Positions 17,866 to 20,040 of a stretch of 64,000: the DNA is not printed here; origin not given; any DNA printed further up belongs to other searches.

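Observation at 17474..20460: Candidate new long-TIR DNA transposon encoding a 625-aa intronless protein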

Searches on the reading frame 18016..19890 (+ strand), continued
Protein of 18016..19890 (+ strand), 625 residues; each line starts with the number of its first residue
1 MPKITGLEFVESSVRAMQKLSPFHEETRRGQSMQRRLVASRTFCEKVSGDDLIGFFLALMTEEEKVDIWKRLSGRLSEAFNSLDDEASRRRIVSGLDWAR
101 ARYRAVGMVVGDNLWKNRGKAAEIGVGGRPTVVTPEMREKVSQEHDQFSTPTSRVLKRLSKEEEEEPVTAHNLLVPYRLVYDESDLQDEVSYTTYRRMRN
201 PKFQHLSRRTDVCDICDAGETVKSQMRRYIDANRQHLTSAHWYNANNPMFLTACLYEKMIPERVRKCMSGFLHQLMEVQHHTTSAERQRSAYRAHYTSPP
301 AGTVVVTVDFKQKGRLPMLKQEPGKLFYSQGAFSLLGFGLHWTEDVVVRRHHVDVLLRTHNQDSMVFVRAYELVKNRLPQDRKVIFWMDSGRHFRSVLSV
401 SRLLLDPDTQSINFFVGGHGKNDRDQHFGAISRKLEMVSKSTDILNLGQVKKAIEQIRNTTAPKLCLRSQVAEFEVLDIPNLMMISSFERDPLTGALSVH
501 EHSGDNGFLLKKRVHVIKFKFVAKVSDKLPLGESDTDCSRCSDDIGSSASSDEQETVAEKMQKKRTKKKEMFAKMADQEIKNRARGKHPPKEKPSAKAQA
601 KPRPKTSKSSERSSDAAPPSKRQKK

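Call 40: fold_search(model_id=the predicted structure, library=pdb)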
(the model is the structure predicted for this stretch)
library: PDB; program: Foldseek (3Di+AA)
matches with E <= 10: 537; with E <= 0.001: 0
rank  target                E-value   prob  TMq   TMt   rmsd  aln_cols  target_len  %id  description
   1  6g2h_A                1.9e-03  0.38  0.10  0.09  24.7       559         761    9  Filament of acetyl-CoA carboxylase and BRCT domains of BRCA1 (ACC-BRCT) core at 4.6 A resolution (released 2018-06-13)
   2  9q6a_B                8.2e-03  0.57  0.08  0.18  20.2       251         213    8  Crystal structure of octameric COMMD-like protein MBK5214510 from Flavobacteriaceae bacterium (released 2025-10-01)
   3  6g2d_F                1.1e-02  0.16  0.11  0.11  25.1       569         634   10  Citrate-induced acetyl-CoA carboxylase (ACC-Cit) filament at 5.4 A resolution (released 2018-06-13)
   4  4f0p_C                1.4e-02  0.38  0.11  0.14  21.8       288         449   10  MspJI Restriction Endonuclease - P31 Form (released 2012-08-08)
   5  2z1g                  1.7e-02  0.84  0.10  0.31  13.4       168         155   11  Crystal structure of E.coli RNase HI surface charged mutant(Q4R/T40E/Q72H/Q76K/Q80E/T92K/Q105K) (released 2007-11-13)
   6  3taz_B                1.9e-02  0.23  0.10  0.12  15.9       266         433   11  Crystal structure of NurA bound to dAMP and manganese (released 2011-11-23)
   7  3oym_A                2.0e-02  0.44  0.14  0.21  18.7       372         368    9  Crystal structure of the PFV N224H mutant intasome bound to manganese (released 2010-11-17)
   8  2z1h                  2.1e-02  0.84  0.09  0.31  13.1       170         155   11  Crystal structure of E.coli RNase HI surface charged mutant(Q4R/T92K/Q105K/Q113R/Q115K/N143K/T145K) (released 2007-11-13)
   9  3oyi_A                2.2e-02  0.51  0.14  0.21  17.6       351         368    8  Crystal structure of the PFV S217Q mutant intasome in complex with manganese (released 2010-11-17)
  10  1f21                  2.4e-02  0.82  0.10  0.33  13.6       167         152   10  DIVALENT METAL COFACTOR BINDING IN THE KINETIC FOLDING TRAJECTORY OF E. COLI RIBONUCLEASE HI (released 2000-12-06)
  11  2z1j                  2.4e-02  0.80  0.10  0.33  13.8       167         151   11  Crystal structure of E.coli RNase HI surface charged mutant(Q4R/T40E/Q72H/Q76K/Q80E/T92K/Q105K/Q113R/Q115K/N143K/T145K) (released 2007-11-13)
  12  1wsj_C                2.6e-02  0.84  0.10  0.33  12.5       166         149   11  Crystal structure of E.coli RNase HI active site mutant (K87A/H124A) (released 2004-11-23)
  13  1goa                  2.6e-02  0.77  0.09  0.30  13.0       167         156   12  COOPERATIVE STABILIZATION OF ESCHERICHIA COLI RIBONUCLEASE HI BY INSERTION OF GLY-80B AND GLY-77-> ALA SUBSTITUTION (released 1994-01-31)
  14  3aa3                  2.6e-02  0.75  0.10  0.32  13.3       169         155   10  A52L E. coli RNase HI (released 2010-10-06)
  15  1wsj_H                2.7e-02  0.87  0.11  0.36  13.3       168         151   10  Crystal structure of E.coli RNase HI active site mutant (K87A/H124A) (released 2004-11-23)
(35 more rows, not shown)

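Call 75: find_related_loci(query=A1, collection=metagenome_contigs, flank=4000)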
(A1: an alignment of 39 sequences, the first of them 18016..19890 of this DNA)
Query A1 (625 aa) in metagenome_contigs; peptide patterns used: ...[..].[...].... (x = any residue, [..] = any of these).
241 stretches matched a pattern; 51 encode a relative of the query (tblastn E <= 1e-3); 51 distinct loci.
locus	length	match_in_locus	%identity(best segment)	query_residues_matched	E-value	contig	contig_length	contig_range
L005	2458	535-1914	25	34-479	3e-28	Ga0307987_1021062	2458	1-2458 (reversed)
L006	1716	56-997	26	177-480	4e-27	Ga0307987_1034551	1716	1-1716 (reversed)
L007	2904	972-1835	25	164-462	7e-19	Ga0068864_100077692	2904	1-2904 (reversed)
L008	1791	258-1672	28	10-456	2e-16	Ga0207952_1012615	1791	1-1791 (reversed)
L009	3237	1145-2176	20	86-433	1e-14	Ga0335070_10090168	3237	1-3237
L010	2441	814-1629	21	167-460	2e-13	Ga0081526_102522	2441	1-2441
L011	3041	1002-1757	21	188-460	3e-13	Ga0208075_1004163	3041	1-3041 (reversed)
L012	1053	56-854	23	188-450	3e-21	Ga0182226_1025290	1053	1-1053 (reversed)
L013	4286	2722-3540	21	167-460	4e-13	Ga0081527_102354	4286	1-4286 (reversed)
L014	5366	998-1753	21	188-460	4e-13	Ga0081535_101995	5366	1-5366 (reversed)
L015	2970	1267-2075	33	187-455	2e-12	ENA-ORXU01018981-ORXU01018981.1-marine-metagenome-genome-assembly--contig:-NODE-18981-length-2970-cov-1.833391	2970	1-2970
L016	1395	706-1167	32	302-447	2e-12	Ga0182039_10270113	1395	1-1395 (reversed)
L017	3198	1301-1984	27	302-514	3e-12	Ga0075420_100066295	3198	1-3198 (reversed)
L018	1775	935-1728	21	176-451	4e-15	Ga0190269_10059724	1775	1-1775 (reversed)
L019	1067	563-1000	34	298-435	2e-12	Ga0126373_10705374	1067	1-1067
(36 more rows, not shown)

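Call 81: list_cluster_members(proteins=[P0001, P0002, P0003, P0004, P0006, P0007, P0008, P0009, P0011, P0017])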
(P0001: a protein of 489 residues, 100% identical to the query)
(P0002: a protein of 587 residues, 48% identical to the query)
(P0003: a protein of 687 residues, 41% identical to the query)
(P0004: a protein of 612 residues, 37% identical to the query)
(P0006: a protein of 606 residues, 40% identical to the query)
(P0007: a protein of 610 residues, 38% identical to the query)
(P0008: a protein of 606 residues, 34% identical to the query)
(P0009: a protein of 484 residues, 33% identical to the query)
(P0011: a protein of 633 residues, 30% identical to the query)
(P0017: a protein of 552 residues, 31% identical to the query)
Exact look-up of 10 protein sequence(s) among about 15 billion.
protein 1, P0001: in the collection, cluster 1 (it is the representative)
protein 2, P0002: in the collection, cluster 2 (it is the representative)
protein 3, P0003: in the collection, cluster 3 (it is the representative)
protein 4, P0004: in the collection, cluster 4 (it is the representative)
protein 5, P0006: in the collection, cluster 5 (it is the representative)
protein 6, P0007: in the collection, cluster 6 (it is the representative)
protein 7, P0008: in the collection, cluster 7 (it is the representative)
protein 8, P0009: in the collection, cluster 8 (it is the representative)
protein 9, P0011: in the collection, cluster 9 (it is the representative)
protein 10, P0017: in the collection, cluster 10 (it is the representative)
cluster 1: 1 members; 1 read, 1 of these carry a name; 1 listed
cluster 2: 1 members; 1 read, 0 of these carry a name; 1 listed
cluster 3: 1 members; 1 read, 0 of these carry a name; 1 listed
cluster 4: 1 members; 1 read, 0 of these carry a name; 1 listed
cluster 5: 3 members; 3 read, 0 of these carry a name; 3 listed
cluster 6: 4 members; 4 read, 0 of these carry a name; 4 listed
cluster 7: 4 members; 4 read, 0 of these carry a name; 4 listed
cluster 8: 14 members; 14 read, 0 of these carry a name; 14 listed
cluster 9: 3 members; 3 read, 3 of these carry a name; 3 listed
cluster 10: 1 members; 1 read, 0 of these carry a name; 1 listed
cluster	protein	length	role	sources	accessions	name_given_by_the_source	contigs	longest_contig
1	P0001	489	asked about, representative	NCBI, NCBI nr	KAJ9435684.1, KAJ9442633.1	hypothetical protein DIPPA_61256 [Diplonema papillatum] | hypothetical protein DIPPA_55275 [Diplonema papillatum]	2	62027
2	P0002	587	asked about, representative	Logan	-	-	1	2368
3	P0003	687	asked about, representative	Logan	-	-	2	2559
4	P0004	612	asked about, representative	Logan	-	-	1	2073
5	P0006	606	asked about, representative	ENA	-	-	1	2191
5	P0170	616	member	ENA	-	-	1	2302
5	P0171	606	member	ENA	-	-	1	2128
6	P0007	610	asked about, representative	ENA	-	-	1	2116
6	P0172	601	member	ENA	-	-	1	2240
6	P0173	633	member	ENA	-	-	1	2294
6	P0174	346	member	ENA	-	-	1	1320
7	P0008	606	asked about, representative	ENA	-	-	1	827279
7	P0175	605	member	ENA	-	-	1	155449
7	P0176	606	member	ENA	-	-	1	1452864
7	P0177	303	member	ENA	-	-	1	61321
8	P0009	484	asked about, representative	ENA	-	-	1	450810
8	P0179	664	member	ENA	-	-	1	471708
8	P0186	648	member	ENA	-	-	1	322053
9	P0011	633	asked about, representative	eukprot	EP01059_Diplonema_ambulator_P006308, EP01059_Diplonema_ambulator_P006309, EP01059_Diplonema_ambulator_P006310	TRINITY_DN1604_c0_g1_i5.p1 TRINITY_DN1604_c0_g1~~TRINITY_DN1604_c0_g1_i5.p1 ORF ...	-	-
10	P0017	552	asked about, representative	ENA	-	-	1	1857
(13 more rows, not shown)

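Call 82: find_encoding_contigs(protein=P0008, flank=3000, max_places=6)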
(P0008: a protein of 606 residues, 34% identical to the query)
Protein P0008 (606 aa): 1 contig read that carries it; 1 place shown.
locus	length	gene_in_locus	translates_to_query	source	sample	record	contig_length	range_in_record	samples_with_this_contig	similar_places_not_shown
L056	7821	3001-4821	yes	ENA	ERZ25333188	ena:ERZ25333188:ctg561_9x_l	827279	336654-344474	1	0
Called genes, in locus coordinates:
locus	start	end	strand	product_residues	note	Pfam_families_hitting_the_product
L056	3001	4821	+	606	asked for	-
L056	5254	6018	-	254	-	-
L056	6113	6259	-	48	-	-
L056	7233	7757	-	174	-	PF01399:PCI, PF18503:RPN6_C_helix (weak)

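Call 83: find_encoding_contigs(protein=P0176, flank=3000, max_places=6)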
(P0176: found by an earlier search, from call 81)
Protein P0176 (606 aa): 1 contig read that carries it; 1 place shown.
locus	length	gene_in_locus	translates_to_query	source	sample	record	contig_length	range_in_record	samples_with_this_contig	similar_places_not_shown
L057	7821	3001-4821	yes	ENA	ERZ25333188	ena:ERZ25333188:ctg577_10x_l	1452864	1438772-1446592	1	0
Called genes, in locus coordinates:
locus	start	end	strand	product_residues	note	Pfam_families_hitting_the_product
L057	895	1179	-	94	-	-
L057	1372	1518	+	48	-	-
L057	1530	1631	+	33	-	-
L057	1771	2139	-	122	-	-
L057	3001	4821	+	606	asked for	-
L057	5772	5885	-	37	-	-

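Call 84: find_encoding_contigs(protein=P0179, flank=3000, max_places=6)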
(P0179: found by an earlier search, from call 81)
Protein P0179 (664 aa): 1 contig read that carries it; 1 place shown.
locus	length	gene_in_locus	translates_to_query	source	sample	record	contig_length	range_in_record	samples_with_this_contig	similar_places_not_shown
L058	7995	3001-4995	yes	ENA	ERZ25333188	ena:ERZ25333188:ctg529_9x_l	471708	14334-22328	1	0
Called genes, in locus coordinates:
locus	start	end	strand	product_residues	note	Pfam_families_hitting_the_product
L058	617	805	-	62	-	-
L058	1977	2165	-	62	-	-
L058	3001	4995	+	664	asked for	-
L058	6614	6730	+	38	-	-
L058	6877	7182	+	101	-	-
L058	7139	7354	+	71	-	-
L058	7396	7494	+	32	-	-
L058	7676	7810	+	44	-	-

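Call 94: find_homologous_proteins(query=L056:7233-7757:-, max_evalue=0.00001)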
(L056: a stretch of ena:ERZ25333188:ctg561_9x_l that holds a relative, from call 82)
Query L056:7233-7757:- (174 aa): 8 proteins with E <= 0.00001 among 174 candidates.
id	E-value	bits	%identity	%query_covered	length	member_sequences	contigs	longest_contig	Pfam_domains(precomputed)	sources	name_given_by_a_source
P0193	7.6e-105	366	100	100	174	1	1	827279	PF01399.34,PF18503.8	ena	-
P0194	5.2e-57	210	63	76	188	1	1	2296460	PF01399.34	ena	-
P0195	8.7e-54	200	60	79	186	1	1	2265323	PF01399.34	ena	-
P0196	3.0e-26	110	46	75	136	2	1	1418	PF01399.34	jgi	-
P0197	5.8e-26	110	52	53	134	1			PF01399.34,PF18503.8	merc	-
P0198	6.0e-21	93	37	76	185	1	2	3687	PF01399.34,PF18503.8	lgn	-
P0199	1.8e-20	92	40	76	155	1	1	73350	PF01399.34,PF18503.8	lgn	-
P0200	3.2e-18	84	36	77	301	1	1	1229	PF01399.34,PF18503.8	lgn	-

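Call 96: find_encoding_contigs(protein=P0153, flank=3000, max_places=6)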
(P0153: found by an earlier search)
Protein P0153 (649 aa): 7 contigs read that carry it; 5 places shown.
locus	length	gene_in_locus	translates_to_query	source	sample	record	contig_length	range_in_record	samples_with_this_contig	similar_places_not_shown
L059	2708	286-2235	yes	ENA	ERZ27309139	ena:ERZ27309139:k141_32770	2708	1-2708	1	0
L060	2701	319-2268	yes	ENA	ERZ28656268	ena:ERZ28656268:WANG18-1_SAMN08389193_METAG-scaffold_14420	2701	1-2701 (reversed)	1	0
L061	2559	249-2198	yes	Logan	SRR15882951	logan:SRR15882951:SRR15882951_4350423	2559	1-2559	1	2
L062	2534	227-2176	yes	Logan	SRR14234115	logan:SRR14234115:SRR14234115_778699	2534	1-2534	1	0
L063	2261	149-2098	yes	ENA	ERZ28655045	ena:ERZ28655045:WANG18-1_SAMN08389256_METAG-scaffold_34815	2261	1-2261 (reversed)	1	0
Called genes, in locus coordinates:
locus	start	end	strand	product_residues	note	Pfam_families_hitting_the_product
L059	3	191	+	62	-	?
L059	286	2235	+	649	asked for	-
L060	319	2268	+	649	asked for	-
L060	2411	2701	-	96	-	?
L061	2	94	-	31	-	?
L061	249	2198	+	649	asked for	-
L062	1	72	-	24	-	?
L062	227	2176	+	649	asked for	-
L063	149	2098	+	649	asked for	-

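Call 97: find_encoding_contigs(protein=P0186, flank=3000, max_places=4)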
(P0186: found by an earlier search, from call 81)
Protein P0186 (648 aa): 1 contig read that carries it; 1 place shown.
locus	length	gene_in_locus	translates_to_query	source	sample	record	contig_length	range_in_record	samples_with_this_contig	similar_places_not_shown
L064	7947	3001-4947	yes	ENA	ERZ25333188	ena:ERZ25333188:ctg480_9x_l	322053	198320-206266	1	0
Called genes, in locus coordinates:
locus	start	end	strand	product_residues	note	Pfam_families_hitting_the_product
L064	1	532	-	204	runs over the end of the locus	PF13833:EF-hand_8 (faint), PF00036:EF-hand_1 (faint), PF13405:EF-hand_6 (weak), PF13499:EF-hand_7, PF14658:EF-hand_9 (weak)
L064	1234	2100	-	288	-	PF07690:MFS_1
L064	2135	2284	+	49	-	-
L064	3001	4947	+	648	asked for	-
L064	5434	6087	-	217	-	-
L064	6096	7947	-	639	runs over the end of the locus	-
